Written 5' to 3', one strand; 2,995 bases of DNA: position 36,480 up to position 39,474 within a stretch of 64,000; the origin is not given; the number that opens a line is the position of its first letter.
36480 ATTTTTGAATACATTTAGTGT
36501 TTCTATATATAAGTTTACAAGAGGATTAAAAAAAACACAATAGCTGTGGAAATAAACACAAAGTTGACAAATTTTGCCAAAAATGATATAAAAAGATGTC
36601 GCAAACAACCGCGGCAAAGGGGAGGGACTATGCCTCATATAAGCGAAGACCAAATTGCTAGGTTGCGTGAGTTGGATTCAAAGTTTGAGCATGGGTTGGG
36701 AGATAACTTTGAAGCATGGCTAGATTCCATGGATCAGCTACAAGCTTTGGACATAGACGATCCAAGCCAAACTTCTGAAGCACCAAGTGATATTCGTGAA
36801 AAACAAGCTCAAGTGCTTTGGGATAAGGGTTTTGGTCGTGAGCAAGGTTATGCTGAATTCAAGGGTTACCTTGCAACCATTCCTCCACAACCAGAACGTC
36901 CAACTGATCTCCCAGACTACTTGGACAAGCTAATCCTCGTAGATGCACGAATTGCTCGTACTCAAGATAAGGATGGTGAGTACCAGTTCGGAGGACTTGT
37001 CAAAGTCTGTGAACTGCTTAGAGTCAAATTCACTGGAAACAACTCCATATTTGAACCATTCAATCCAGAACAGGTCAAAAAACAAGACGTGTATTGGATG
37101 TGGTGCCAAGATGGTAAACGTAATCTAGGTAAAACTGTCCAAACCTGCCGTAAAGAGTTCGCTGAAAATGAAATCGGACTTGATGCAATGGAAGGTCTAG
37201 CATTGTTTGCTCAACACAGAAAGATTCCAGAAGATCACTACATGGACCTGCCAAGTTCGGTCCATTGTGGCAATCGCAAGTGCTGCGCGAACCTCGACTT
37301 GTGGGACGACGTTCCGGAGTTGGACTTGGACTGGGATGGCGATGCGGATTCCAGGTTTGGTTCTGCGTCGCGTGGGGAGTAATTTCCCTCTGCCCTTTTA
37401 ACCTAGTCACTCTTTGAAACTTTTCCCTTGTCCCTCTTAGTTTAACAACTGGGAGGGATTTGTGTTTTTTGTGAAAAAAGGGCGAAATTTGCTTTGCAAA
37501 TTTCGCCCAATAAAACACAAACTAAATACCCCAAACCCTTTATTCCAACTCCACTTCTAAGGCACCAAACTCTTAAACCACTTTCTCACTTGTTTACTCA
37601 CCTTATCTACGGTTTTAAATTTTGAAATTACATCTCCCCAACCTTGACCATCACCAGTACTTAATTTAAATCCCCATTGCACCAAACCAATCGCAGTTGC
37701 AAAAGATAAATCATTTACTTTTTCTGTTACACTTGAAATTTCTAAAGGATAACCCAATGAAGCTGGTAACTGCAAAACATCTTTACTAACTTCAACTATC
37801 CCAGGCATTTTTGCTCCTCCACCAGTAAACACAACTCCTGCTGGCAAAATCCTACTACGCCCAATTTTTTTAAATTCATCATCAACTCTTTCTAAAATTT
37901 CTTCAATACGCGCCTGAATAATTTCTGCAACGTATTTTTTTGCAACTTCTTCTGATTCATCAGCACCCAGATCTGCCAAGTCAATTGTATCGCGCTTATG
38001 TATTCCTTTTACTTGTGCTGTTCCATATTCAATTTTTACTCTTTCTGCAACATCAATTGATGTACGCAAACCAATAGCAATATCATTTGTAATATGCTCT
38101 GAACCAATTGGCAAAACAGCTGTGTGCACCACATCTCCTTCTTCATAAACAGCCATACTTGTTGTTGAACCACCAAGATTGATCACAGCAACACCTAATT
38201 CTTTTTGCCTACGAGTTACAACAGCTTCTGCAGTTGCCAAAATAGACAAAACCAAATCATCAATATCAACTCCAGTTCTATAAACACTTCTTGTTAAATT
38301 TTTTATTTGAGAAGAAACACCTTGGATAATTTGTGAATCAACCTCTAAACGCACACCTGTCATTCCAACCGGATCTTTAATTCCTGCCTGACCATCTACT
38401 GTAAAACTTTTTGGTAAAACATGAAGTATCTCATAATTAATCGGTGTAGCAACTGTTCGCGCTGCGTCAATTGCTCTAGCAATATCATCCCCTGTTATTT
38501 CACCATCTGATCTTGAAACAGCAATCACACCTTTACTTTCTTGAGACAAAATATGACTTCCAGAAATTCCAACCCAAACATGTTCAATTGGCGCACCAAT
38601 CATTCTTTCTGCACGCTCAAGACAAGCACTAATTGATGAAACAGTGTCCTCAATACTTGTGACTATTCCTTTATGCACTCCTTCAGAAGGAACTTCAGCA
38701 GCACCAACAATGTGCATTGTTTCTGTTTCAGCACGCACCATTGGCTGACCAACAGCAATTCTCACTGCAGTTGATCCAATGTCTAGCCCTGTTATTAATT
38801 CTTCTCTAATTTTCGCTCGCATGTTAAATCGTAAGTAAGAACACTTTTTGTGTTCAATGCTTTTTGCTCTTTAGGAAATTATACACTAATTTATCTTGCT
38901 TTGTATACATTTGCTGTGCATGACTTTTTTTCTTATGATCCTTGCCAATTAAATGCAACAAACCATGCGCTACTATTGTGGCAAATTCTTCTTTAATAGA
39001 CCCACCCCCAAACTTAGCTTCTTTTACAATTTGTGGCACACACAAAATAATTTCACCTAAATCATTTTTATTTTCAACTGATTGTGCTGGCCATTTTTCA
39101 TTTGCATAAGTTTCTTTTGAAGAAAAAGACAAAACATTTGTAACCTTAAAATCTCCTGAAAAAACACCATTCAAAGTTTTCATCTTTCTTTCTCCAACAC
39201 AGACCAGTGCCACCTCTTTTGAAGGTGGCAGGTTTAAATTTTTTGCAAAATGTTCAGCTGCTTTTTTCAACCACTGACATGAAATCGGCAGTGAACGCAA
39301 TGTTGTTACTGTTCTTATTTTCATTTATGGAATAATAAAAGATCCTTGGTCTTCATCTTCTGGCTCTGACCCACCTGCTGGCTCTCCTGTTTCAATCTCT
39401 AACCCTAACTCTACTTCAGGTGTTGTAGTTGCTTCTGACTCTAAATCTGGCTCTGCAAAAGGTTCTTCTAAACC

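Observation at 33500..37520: Two self-contained, higher-GC, plus-strand genes wedged between nrdR, ftsZ and ftsA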

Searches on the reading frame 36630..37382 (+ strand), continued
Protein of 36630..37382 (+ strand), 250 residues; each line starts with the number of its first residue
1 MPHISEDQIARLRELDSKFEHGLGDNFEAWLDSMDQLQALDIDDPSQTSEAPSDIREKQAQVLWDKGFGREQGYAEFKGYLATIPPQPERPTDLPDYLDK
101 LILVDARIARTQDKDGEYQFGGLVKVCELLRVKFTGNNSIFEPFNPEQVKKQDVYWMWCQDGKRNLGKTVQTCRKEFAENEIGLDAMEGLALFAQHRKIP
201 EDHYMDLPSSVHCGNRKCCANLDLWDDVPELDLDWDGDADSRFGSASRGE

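Call 79: find_related_loci(query=A1, collection=viral_contigs, flank=5000)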
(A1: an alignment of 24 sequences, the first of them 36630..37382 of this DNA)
Query A1 (250 aa) in viral_contigs; peptide patterns used: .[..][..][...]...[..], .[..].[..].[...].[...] (x = any residue, [..] = any of these).
29 stretches matched a pattern, but none encodes a relative of the query by tblastn (E <= 1e-3).

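Call 87: search_protein_families(library=padloc, proteins=[window:36630-37382:+, P0003, P0004], max_evalue=1)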
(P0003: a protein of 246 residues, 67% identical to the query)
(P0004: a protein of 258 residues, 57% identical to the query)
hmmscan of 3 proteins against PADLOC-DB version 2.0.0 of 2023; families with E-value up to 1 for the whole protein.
window:36630-37382:+ (250 aa): 0 families

P0003 (246 aa): 0 families

P0004 (258 aa): 0 families

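Call 98: list_cluster_members(proteins=[P0002, P0004, P0007, P0014, P0023, P0024])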
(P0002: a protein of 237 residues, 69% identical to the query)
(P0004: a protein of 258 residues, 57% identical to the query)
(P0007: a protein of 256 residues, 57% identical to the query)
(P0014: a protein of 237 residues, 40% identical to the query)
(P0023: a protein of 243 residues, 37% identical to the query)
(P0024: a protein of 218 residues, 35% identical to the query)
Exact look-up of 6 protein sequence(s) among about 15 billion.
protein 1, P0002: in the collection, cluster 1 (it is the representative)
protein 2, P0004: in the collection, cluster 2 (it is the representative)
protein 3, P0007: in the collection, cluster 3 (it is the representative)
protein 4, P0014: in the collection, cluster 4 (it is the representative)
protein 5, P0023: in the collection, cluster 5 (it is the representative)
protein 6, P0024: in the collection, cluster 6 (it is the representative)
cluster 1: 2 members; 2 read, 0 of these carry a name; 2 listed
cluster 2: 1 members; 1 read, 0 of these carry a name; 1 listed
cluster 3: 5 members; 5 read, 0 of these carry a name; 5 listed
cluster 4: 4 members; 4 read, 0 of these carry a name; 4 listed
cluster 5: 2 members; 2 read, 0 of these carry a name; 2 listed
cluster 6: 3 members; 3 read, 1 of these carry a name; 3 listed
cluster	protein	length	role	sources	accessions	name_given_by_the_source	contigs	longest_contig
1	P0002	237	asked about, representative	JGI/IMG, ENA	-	-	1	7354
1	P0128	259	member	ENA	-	-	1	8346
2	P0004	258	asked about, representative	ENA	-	-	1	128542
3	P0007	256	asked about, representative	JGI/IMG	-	-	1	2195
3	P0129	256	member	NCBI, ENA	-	-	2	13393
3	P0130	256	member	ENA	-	-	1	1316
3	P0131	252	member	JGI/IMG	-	-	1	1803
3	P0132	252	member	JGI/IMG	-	-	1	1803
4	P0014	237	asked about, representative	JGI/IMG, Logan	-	-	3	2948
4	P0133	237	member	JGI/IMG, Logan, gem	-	-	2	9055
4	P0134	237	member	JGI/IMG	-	-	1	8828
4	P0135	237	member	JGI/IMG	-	-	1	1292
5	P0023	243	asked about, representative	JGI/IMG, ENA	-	-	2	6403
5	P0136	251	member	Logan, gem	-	-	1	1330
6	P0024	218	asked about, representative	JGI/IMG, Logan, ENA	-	-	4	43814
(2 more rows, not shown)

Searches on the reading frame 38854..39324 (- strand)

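Call 8: search_protein_families(library=pfam, proteins=[window:38854-39324:-], max_evalue=1)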
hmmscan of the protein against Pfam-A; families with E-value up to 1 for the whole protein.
window:38854-39324:- (156 aa): 1 family
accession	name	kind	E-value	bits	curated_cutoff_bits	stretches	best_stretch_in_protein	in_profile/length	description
PF02130.23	YbeY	-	1.4e-26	93.3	25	1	17-147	9-126/129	Endoribonuclease YbeY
